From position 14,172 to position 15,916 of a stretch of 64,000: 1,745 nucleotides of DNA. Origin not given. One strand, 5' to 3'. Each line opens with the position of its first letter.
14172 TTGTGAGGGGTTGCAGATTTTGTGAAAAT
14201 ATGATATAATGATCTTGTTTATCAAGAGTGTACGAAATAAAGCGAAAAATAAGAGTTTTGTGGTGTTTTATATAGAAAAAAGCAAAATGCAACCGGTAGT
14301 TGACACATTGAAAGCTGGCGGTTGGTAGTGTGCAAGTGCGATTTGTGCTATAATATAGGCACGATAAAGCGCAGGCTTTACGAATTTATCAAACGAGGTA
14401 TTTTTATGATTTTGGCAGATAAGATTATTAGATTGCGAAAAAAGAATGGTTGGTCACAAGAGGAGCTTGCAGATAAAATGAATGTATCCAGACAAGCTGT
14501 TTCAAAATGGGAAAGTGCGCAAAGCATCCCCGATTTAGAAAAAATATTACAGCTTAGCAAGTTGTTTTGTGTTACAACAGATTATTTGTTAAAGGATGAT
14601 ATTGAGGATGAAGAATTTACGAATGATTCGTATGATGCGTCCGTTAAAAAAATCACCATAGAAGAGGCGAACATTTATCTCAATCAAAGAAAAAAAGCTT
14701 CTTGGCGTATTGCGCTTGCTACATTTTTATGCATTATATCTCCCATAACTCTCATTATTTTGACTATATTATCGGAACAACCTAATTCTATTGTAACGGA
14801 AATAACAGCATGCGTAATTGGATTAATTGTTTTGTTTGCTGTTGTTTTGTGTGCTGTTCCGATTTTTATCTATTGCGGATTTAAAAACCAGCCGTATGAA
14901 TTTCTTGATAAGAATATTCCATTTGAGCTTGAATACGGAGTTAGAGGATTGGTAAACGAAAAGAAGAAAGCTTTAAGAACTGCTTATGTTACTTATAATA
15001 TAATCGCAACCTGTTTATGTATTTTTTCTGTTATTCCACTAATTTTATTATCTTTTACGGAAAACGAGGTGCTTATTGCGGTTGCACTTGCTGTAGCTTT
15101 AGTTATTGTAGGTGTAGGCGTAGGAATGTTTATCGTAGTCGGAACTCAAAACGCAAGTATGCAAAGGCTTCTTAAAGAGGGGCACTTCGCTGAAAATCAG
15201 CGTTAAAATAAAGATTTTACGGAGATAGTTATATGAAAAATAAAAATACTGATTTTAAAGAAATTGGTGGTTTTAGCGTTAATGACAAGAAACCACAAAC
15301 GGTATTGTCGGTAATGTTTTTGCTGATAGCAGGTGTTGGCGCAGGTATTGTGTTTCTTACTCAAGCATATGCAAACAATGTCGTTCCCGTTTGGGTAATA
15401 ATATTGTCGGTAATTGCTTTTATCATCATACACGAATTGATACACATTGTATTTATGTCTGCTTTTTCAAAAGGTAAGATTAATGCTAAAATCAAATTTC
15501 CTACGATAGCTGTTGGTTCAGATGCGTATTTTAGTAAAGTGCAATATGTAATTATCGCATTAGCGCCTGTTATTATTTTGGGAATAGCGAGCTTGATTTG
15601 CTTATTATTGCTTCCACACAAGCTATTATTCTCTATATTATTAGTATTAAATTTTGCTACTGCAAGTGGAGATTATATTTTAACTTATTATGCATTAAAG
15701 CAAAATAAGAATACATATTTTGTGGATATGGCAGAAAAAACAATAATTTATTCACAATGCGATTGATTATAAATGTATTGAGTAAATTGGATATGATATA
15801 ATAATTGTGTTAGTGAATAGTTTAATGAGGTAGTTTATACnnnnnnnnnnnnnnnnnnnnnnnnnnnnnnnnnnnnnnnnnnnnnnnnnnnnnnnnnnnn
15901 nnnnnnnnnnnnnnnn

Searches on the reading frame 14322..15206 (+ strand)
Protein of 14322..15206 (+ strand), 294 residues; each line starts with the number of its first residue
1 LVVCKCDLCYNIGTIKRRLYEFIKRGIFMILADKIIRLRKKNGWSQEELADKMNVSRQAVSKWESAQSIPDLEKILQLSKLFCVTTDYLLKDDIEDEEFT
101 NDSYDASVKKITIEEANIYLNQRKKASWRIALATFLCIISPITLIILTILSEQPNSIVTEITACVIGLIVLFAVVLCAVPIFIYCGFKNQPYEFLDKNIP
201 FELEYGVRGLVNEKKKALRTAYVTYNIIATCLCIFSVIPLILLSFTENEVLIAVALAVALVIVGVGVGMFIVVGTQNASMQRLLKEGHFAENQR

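Call 51: search_protein_families(library=pfam, proteins=[window:14322-15206:+], max_evalue=0.01)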
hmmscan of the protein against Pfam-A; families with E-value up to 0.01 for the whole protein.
window:14322-15206:+ (294 aa): 16 families
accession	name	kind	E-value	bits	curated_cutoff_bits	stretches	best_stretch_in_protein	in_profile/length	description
PF01381.28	HTH_3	-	2.3e-16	60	23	1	36-89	2-55/55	Helix-turn-helix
PF13560.12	HTH_31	-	5.8e-08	33.4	27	1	37-86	8-58/64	Helix-turn-helix domain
PF12844.13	HTH_19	-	2.3e-07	31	30.2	1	37-91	6-60/64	Helix-turn-helix domain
PF04545.22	Sigma70_r4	-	3.7e-05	23.6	24.1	1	34-64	11-41/50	Sigma-70, region 4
PF13384.12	HTH_23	-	4.1e-05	23.7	24.6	1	35-63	10-37/50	Homeodomain-like domain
PF20990.2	DUF2207_C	-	4.2e-05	23.8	33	0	207-287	123-196/247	Predicted membrane protein (DUF2207) C-terminal domain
PF08279.18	HTH_11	-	8.2e-05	22.8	25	1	35-62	6-34/55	HTH domain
PF07022.19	Phage_CI_repr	-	9.4e-05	23.1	22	1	36-89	4-57/65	Bacteriophage CI repressor helix-turn-helix domain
PF01988.24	VIT1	-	0.00011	22.6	28.1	0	226-271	138-187/214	VIT family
PF13518.12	HTH_28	-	0.00053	20.4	25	1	34-65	4-34/52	Helix-turn-helix domain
PF15943.11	YdaS_toxin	-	0.00056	20.1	30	1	45-83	10-48/65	Bacterial toxin YdaS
PF07690.21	MFS_1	-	0.0025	17.2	33.4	1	227-286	272-325/347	Major Facilitator Superfamily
PF14549.12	P22_Cro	-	0.0029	17.8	30.2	1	45-75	11-39/60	DNA-binding transcriptional regulator Cro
PF01047.28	MarR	-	0.0087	16.4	24.6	0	37-63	11-37/59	MarR family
PF08281.18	Sigma70_r4_2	-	0.0097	16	25.7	0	34-62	17-45/54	Sigma-70, region 4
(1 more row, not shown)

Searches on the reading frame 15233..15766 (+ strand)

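Call 51: search_protein_families(library=pfam, proteins=[window:15233-15766:+], max_evalue=0.01)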
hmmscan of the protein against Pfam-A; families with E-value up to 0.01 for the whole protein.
window:15233-15766:+ (177 aa): 1 family
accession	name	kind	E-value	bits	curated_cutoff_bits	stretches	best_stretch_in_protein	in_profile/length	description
PF11667.14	DUF3267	-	4.2e-21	75.8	27.1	1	61-161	2-107/108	Putative zincin peptidase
